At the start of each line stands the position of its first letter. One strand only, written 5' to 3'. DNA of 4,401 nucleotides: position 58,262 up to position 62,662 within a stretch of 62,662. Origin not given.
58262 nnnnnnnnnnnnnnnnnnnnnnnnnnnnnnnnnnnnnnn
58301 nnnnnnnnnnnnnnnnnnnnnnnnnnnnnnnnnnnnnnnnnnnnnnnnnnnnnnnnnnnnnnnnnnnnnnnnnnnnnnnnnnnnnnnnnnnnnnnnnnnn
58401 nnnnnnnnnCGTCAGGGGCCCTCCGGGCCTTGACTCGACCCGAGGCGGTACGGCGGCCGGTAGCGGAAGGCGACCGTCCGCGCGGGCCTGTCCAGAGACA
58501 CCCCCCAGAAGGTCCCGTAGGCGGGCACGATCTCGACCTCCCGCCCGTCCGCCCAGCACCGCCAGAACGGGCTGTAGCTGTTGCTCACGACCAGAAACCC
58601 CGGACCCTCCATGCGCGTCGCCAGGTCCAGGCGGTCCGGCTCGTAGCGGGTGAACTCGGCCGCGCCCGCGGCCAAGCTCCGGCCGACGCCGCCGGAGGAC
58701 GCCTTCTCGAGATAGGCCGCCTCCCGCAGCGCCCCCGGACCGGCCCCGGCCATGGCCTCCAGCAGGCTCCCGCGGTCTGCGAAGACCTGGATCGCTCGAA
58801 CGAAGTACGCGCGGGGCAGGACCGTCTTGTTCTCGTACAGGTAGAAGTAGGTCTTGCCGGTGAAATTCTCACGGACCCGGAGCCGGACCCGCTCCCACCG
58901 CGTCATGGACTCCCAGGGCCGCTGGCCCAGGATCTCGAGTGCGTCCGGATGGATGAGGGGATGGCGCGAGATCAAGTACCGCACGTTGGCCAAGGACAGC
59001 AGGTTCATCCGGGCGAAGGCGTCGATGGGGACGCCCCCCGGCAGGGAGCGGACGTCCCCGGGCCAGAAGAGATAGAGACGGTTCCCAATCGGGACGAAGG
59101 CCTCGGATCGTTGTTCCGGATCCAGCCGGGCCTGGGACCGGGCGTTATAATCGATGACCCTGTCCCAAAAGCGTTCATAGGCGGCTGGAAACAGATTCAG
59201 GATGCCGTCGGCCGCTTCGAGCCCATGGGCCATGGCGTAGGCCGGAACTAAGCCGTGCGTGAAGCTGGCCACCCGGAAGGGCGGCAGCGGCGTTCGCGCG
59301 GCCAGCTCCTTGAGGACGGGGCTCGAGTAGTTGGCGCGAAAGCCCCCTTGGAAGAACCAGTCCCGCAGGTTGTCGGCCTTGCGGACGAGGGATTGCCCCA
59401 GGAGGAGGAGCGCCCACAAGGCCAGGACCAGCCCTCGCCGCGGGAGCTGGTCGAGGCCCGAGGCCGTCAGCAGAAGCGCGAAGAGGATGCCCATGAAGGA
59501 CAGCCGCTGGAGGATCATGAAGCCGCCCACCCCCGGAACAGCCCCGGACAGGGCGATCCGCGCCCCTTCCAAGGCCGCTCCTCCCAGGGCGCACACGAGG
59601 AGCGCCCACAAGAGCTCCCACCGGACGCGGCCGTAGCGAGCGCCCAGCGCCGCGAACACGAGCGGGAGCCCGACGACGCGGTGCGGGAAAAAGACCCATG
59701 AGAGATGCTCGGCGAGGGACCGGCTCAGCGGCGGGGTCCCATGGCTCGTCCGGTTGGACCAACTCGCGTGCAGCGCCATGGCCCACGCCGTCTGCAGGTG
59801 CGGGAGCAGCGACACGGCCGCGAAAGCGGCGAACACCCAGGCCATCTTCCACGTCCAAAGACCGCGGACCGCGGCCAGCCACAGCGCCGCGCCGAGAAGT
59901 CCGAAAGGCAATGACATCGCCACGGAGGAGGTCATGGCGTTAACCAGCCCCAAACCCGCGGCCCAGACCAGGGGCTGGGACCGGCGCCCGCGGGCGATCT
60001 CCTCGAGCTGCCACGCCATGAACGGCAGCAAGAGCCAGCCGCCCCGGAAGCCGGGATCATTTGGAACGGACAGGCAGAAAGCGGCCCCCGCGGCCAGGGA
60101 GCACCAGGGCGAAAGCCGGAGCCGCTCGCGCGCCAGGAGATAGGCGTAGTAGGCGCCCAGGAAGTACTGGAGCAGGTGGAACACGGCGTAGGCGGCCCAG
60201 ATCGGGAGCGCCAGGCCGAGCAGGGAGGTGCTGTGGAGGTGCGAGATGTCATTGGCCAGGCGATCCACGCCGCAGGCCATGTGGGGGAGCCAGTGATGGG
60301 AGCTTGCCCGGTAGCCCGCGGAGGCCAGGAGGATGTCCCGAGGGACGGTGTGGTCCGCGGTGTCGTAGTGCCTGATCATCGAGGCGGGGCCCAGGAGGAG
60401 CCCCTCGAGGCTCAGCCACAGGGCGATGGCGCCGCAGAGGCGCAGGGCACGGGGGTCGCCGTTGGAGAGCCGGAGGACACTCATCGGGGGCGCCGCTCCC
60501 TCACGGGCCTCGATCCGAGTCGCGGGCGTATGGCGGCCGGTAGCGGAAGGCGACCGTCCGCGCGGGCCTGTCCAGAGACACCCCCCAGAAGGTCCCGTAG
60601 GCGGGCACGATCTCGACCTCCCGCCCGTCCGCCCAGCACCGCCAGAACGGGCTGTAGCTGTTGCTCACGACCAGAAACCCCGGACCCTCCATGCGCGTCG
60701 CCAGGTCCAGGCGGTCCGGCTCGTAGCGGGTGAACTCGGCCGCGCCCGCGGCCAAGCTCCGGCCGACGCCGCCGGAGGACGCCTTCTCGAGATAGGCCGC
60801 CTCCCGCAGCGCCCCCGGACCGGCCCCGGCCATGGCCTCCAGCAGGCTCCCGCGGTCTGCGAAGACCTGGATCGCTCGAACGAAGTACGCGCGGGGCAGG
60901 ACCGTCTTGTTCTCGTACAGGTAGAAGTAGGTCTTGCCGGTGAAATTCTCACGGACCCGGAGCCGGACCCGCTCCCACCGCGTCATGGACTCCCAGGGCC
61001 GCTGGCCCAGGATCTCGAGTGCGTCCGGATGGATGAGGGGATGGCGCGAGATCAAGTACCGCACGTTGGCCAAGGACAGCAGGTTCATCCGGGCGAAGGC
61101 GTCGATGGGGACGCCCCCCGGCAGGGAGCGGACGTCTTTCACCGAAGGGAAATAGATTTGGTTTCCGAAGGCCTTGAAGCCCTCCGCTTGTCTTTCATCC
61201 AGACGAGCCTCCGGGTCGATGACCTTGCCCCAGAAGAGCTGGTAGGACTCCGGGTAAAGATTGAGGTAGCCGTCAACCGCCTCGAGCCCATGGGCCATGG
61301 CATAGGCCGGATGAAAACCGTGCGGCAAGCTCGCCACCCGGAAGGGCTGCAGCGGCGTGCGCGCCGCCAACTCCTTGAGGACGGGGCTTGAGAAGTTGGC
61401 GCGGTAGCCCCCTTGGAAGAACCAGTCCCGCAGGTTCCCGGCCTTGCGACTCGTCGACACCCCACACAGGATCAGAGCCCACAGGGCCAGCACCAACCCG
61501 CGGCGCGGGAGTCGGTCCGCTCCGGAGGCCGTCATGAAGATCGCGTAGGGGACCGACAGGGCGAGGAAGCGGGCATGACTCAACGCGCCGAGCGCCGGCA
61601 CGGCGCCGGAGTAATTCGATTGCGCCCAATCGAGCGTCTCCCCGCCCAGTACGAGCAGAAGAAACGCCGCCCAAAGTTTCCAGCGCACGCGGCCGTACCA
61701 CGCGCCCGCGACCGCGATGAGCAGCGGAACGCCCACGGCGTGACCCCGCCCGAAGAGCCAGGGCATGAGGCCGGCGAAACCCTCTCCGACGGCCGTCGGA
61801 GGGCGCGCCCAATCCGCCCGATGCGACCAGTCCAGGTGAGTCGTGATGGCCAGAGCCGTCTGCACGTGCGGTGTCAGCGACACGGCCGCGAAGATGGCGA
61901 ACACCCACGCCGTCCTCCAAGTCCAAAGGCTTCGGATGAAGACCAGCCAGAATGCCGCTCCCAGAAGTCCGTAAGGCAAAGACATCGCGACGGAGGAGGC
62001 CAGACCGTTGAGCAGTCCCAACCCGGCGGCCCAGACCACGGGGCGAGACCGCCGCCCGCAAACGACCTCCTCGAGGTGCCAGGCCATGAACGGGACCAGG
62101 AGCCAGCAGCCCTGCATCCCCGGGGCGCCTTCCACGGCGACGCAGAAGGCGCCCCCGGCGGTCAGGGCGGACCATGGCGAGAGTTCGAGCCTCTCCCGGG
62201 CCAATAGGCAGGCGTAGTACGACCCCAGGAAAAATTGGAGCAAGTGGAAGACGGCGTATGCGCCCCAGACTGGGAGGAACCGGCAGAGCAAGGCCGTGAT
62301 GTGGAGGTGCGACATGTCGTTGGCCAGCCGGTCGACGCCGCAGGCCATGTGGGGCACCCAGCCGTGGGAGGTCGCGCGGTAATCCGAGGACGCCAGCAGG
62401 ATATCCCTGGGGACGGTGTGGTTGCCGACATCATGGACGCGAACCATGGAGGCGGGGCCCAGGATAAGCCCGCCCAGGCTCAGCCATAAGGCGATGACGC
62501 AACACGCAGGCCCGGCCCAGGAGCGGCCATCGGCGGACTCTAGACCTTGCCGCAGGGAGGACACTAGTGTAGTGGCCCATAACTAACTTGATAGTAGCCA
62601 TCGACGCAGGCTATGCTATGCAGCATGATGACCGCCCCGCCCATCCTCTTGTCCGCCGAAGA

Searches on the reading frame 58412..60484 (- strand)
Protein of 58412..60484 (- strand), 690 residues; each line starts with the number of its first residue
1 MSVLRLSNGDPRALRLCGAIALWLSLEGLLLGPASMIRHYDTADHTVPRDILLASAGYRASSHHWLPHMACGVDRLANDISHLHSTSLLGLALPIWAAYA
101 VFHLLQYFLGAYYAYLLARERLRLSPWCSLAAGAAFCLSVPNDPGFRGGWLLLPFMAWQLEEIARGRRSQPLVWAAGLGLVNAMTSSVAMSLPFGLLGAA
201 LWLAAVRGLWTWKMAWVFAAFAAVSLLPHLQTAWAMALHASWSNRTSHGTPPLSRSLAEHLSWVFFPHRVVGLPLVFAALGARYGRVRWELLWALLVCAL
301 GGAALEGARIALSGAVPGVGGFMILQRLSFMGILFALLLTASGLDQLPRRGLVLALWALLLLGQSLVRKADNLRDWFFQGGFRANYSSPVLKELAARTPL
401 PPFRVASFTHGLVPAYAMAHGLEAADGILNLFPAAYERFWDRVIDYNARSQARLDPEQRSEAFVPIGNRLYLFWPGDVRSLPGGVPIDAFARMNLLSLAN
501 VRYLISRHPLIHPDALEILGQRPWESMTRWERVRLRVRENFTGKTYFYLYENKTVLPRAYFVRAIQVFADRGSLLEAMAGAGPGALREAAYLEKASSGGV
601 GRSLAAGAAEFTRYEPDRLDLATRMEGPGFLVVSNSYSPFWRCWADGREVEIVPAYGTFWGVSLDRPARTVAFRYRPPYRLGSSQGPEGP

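Call 48: search_protein_families(library=pfam, proteins=[window:58412-60484:-], max_evalue=0.001)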
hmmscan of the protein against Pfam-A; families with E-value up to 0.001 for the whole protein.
window:58412-60484:- (690 aa): 1 family
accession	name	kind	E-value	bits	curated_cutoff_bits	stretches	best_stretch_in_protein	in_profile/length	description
PF19510.5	DUF6044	-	6.7e-09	35.2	27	1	21-473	18-493/564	Protein of unknown function (DUF6044)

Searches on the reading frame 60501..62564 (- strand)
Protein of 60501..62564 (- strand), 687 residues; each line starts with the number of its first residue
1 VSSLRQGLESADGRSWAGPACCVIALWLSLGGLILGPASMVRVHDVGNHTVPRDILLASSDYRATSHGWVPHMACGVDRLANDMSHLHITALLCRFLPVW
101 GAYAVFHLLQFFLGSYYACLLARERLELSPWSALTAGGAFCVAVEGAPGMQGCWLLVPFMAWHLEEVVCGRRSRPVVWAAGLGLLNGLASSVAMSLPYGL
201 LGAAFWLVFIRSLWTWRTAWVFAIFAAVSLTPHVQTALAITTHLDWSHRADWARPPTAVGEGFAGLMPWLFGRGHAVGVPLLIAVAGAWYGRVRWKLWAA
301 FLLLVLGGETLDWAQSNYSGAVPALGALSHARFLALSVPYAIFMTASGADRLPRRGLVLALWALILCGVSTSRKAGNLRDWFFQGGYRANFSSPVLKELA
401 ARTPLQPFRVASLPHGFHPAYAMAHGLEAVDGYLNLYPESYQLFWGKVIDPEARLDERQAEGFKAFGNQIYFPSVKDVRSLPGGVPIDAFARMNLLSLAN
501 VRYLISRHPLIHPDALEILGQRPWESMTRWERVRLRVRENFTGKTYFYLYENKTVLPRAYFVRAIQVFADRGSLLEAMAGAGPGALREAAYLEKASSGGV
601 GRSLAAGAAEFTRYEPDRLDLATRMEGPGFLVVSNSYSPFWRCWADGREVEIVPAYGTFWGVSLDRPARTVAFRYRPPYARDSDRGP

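Call 48: search_protein_families(library=pfam, proteins=[window:60501-62564:-], max_evalue=0.001)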
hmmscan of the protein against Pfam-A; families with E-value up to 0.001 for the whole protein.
window:60501-62564:- (687 aa): 1 family
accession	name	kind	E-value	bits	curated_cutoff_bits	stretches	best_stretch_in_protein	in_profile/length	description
PF19510.5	DUF6044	-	3.9e-17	62.3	27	1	20-472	14-492/564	Protein of unknown function (DUF6044)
